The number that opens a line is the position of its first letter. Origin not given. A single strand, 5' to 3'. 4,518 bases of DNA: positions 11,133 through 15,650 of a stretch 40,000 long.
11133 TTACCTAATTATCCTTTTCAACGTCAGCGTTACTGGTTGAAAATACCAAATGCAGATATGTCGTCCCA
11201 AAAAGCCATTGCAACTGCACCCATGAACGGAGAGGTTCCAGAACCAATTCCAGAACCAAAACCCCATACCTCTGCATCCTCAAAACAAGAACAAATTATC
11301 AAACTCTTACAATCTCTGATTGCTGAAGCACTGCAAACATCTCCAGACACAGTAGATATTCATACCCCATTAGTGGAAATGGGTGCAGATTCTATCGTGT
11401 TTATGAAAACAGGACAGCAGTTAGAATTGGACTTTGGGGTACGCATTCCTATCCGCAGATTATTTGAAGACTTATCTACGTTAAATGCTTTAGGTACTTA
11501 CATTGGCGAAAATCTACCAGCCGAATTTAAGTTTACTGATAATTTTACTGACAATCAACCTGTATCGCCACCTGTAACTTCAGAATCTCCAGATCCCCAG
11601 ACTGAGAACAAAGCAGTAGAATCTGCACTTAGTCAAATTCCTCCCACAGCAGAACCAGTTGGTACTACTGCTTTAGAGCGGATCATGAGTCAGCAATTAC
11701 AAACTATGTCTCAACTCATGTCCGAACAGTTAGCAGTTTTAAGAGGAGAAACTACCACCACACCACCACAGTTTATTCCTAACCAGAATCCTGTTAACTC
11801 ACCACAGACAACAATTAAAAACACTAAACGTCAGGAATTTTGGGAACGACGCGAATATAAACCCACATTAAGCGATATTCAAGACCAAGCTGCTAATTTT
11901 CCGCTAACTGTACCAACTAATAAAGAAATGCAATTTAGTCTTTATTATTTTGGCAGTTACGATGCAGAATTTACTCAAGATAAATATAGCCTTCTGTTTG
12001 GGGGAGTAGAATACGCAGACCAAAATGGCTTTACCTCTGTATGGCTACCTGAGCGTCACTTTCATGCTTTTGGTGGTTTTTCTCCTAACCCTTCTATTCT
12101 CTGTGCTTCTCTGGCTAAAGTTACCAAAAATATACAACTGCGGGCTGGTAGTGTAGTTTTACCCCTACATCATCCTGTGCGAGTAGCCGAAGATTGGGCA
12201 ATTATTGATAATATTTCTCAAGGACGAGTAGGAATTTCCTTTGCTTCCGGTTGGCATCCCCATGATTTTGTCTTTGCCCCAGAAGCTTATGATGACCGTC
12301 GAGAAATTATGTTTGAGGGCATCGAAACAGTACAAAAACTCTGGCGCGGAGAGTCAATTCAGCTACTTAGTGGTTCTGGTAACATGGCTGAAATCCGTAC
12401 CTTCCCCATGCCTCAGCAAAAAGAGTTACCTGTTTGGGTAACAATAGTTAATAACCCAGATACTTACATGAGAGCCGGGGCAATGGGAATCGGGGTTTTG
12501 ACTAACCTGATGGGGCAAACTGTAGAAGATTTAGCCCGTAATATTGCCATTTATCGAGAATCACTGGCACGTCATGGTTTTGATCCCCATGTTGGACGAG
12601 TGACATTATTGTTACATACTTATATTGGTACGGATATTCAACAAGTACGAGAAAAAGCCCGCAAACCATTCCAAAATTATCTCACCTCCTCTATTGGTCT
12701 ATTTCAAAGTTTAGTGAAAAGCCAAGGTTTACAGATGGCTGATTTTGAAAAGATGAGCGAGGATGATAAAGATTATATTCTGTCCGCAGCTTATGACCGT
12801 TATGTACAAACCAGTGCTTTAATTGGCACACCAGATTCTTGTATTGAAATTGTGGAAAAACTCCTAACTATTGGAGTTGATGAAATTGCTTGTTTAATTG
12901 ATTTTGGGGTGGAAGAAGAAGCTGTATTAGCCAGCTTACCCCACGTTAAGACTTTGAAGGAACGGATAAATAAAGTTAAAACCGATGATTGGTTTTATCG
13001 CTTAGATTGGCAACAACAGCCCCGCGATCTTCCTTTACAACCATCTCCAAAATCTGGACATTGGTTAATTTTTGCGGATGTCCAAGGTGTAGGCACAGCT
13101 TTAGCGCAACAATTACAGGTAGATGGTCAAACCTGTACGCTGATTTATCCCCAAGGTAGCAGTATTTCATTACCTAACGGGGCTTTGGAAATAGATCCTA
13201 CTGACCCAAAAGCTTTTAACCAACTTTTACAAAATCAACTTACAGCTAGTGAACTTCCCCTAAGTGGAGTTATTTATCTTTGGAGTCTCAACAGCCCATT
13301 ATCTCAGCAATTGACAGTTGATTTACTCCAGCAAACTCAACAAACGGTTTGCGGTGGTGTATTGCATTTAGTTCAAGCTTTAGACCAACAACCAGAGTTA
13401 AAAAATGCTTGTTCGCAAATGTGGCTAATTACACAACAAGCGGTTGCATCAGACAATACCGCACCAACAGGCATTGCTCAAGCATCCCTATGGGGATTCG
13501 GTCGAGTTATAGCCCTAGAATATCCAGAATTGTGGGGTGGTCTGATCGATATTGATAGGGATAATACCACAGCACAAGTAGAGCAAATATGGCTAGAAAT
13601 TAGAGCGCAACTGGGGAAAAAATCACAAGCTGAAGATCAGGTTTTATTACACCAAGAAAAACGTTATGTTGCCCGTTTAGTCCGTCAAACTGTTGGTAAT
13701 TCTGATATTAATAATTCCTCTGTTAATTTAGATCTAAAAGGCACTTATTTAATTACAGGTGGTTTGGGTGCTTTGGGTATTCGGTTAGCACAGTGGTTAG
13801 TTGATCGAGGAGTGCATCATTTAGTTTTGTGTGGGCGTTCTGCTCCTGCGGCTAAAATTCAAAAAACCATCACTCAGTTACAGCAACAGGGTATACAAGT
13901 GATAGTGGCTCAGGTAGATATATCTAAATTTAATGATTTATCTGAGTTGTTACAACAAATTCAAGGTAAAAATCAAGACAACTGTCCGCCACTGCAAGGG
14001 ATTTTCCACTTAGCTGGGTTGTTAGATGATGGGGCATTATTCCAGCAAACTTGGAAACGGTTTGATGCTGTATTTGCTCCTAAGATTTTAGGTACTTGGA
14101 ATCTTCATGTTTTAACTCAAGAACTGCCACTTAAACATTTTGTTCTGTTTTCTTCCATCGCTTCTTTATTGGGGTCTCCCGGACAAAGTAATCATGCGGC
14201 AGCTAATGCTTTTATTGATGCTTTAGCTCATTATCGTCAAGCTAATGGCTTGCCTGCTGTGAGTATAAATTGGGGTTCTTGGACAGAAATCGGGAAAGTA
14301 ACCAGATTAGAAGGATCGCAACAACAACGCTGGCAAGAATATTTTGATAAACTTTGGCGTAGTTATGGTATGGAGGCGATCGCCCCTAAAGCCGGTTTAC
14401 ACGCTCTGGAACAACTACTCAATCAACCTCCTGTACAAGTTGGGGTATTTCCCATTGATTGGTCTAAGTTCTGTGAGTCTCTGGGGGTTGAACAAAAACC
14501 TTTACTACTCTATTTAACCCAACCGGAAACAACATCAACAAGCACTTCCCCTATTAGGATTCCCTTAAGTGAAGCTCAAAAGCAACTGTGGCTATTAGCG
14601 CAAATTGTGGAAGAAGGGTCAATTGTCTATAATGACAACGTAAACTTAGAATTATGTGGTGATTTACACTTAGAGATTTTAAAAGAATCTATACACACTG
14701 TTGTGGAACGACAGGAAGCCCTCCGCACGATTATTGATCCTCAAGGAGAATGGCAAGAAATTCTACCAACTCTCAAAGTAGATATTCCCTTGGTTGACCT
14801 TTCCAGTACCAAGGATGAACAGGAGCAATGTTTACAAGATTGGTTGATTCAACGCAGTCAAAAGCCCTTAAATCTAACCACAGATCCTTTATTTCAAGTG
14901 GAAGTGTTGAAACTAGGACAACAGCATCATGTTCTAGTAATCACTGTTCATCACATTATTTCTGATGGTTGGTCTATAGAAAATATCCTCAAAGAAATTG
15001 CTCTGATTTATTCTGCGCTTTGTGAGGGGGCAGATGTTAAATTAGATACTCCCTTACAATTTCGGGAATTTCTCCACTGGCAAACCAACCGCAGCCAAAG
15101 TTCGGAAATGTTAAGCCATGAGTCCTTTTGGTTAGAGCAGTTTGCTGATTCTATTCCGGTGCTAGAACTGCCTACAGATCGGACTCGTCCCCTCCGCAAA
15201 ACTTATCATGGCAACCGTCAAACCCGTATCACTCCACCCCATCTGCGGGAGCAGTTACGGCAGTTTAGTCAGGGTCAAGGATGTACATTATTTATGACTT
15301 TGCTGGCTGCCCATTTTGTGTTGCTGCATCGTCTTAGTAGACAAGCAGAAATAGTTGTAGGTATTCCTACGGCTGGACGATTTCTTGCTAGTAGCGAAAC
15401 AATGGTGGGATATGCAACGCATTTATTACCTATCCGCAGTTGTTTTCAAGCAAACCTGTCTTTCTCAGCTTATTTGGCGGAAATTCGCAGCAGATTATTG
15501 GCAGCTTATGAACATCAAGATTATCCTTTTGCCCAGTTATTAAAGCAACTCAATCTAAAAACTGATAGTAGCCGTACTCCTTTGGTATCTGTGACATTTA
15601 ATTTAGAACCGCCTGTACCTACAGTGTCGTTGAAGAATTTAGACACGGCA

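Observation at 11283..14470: Non-canonical module order KS-AT-ACP-LLM-KR-C: the carrier domain precedes its tailoring domains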

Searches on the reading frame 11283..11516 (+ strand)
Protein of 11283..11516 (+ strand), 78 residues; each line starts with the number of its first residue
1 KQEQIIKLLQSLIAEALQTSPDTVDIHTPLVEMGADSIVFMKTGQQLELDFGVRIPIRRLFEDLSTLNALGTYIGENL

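Call 7: search_protein_families(library=pfam, proteins=[window:11283-11516:+], max_evalue=10)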
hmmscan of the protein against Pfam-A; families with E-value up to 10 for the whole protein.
window:11283-11516:+ (78 aa): 2 families
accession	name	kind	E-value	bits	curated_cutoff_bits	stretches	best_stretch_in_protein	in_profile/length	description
PF00550.31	PP-binding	-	4.8e-15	56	20.8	1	8-74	2-67/67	Phosphopantetheine attachment site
PF23297.2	ACP_SdgA_C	-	0.00062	20.2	27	1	2-51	8-57/95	Highly reducing polyketide synthase sdgA, C-terminal ACP domain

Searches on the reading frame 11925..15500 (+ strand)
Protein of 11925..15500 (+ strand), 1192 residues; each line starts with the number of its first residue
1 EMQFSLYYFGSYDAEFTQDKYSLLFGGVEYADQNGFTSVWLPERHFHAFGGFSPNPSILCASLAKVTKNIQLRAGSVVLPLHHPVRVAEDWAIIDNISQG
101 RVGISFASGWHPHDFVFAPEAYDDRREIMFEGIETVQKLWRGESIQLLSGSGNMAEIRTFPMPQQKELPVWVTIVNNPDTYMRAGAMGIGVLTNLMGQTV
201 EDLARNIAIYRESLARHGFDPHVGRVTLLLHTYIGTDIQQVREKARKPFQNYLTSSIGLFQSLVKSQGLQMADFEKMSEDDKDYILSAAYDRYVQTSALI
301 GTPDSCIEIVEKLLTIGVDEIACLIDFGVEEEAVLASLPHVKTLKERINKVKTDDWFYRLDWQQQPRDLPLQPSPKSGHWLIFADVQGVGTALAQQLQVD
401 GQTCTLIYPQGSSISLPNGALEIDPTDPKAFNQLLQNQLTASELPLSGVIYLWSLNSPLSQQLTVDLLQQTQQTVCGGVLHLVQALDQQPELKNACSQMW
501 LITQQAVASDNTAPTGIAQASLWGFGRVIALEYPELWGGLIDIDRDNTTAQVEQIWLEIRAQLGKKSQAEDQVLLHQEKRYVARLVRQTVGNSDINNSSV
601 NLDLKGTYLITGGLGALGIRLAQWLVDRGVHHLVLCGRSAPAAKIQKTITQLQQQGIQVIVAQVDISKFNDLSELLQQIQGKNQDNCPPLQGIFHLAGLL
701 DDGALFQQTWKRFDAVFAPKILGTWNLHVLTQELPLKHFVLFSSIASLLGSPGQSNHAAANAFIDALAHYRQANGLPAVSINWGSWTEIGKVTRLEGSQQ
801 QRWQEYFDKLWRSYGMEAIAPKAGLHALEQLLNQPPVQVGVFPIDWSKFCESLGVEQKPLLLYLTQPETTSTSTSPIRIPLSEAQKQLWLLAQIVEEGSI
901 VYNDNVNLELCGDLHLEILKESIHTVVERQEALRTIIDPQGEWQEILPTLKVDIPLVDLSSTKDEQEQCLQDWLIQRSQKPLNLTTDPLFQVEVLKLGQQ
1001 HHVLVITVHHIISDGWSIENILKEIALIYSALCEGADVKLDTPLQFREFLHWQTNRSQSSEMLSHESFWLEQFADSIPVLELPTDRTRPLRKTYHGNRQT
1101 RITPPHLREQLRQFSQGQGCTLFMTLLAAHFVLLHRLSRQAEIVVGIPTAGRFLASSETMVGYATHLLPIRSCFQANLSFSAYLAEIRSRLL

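Call 68: search_protein_representatives(protein=window:11925-15500:+)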
Query: 1192 residues. Proteins with E-value up to 0.001 (for the whole library): 147776; up to 1e-10: 107315; up to 1e-30: 52539. The best 150 are listed.
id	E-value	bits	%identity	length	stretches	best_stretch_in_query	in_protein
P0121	0.0e+00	2329.2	69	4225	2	1-1192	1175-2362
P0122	0.0e+00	1778.9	56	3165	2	2-1192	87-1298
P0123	0.0e+00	1644.9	48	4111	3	2-1192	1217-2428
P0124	0.0e+00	1095.9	36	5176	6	3-345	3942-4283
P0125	0.0e+00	1087.4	37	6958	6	3-348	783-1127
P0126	0.0e+00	1066.5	33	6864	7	879-1189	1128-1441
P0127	0.0e+00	1065.0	47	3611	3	1-346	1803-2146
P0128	0.0e+00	1052.3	34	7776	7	875-1189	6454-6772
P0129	0.0e+00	1037.8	36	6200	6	2-348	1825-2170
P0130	0.0e+00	1035.7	36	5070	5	2-350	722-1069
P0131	7.6e-299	1010.9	33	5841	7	1-349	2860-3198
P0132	3.1e-297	1005.6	34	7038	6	872-1192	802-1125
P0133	3.3e-296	1002.2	46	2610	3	2-356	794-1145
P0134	1.1e-290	983.9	35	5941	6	878-1190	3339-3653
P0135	4.6e-289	978.5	34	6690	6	878-1190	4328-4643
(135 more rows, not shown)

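Call 71: find_encoding_contigs(protein=P0123, flank=10000, max_places=3)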
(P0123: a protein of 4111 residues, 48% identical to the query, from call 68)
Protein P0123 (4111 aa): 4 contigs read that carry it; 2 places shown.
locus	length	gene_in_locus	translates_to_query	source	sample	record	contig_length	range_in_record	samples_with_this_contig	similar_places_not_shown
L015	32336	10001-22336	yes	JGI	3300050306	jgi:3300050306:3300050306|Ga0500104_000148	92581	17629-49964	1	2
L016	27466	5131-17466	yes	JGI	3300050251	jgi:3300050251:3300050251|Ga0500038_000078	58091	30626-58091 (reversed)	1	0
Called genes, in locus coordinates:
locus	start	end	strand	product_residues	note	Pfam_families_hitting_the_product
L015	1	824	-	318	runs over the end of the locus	PF08852:DUF1822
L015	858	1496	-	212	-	-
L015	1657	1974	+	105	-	-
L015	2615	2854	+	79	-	-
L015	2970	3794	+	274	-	PF00072:Response_reg, PF00165:HTH_AraC (weak)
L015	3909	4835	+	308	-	PF11300:DUF3102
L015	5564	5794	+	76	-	PF03621:MbtH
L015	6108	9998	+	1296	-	PF00501:AMP-binding, PF23024:AMP-dom_DIP2-like, PF24919:Mug62 (weak), PF02771:Acyl-CoA_dh_N, PF02770:Acyl-CoA_dh_M, PF00441:Acyl-CoA_dh_1, PF08028:Acyl-CoA_dh_2 (weak), PF00550:PP-binding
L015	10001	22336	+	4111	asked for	PF00109:ketoacyl-synt, PF02801:Ketoacyl-synt_C, PF16197:KAsynt_C_assoc, PF22336:RhiE-like_linker, PF22621:CurL-like_PKS_C, PF00698:Acyl_transf_1, PF00550:PP-binding, PF00296:Bac_luciferase, +9 more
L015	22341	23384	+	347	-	PF02668:TauD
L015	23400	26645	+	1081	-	PF00668:Condensation, PF00501:AMP-binding, PF13193:AMP-binding_C, PF00550:PP-binding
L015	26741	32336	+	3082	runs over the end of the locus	PF00668:Condensation, PF00501:AMP-binding, PF13193:AMP-binding_C, PF00550:PP-binding, PF00668:Condensation, PF00501:AMP-binding, PF00550:PP-binding, PF00668:Condensation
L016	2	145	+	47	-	?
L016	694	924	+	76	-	PF03621:MbtH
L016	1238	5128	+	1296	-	PF00501:AMP-binding, PF23024:AMP-dom_DIP2-like, PF24919:Mug62 (weak), PF02771:Acyl-CoA_dh_N, PF02770:Acyl-CoA_dh_M, PF00441:Acyl-CoA_dh_1, PF08028:Acyl-CoA_dh_2 (weak), PF00550:PP-binding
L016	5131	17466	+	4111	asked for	PF00109:ketoacyl-synt, PF02801:Ketoacyl-synt_C, PF16197:KAsynt_C_assoc, PF22336:RhiE-like_linker, PF22621:CurL-like_PKS_C, PF00698:Acyl_transf_1, PF00550:PP-binding, PF00296:Bac_luciferase, +9 more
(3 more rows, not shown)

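Call 72: find_encoding_contigs(protein=P0122, flank=10000, max_places=3)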
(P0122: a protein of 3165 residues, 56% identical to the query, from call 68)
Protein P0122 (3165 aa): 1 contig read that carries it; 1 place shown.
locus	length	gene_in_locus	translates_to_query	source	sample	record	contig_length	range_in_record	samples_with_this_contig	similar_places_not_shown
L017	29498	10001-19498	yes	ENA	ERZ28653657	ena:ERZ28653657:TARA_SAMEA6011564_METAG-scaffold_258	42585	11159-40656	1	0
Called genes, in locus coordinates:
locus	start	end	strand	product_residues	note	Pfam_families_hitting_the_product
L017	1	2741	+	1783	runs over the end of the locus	PF00501:AMP-binding, PF23024:AMP-dom_DIP2-like, PF00550:PP-binding, PF00109:ketoacyl-synt, PF02801:Ketoacyl-synt_C, PF16197:KAsynt_C_assoc, PF22336:RhiE-like_linker, PF22621:CurL-like_PKS_C, +3 more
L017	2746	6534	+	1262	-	PF00296:Bac_luciferase, PF01370:Epimerase (faint), PF14765:PS-DH, PF22953:SpnB_Rossmann (weak), PF00106:adh_short, PF08659:KR, PF13561:adh_short_C2, PF00550:PP-binding, +1 more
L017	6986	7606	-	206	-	-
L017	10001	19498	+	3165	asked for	PF00296:Bac_luciferase, PF22953:SpnB_Rossmann, PF00106:adh_short, PF08659:KR, PF00668:Condensation, PF00501:AMP-binding, PF13193:AMP-binding_C, PF00550:PP-binding, +5 more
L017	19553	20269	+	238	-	PF01177:Asp_Glu_race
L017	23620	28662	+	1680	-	PF00668:Condensation, PF00501:AMP-binding, PF00296:Bac_luciferase, PF00501:AMP-binding, PF13193:AMP-binding_C, PF00550:PP-binding, PF00975:Thioesterase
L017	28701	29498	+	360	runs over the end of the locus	PF00296:Bac_luciferase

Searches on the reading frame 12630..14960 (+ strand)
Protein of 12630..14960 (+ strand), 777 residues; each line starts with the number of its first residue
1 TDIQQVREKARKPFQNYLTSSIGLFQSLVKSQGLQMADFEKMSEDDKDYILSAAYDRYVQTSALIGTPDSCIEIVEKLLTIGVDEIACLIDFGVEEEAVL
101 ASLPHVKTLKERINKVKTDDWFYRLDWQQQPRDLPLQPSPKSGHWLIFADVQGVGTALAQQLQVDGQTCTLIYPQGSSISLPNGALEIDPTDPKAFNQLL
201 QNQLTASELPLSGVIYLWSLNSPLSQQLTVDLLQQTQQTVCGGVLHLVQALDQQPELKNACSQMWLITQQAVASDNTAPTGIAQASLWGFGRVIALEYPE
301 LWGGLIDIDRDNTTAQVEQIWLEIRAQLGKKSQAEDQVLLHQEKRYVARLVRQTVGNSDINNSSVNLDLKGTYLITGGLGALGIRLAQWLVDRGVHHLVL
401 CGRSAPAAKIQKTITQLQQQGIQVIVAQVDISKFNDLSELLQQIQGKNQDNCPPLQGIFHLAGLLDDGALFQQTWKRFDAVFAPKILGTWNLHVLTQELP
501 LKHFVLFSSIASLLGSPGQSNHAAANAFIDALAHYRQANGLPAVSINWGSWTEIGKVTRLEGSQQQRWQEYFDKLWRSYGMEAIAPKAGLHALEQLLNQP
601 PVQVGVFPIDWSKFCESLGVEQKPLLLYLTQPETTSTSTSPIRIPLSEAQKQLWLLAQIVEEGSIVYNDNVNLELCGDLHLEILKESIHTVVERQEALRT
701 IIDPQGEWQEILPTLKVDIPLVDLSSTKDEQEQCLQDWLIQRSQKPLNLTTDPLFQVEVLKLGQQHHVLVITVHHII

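Call 106: find_related_loci(query=A4, collection=metagenome_contigs, flank=6000)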
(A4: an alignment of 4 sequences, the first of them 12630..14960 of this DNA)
Query A4 (777 aa) in metagenome_contigs; peptide patterns used: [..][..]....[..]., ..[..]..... (x = any residue, [..] = any of these).
600 stretches matched a pattern (row limit reached: there are more); 353 encode a relative of the query (tblastn E <= 1e-3); the best 80 are kept; 80 distinct loci.
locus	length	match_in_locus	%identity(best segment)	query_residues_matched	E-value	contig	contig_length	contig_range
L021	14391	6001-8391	52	1-777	0e+0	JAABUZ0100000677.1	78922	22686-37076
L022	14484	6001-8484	49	1-777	0e+0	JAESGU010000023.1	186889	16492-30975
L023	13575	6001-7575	38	84-642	4e-92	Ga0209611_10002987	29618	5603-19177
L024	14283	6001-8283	37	1-617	9e-85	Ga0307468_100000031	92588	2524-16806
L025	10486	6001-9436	35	2-776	5e-84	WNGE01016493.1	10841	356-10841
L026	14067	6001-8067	36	2-616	2e-72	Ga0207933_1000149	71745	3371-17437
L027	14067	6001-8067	36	2-616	2e-72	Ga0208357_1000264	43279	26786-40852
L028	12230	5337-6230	68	2-777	3e-42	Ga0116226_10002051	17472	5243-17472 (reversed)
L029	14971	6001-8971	29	4-643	6e-41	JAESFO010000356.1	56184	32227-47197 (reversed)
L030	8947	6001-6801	58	1-777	5e-41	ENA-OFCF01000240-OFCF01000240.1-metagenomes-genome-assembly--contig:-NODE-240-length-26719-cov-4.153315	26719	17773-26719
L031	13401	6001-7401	30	102-560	2e-40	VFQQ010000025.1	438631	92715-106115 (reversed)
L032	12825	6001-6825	57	1-774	6e-37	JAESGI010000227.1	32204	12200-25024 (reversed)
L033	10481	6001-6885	61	2-777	2e-36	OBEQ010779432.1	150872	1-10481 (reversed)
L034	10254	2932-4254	27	114-555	2e-35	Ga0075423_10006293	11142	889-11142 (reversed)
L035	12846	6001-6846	58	2-777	2e-34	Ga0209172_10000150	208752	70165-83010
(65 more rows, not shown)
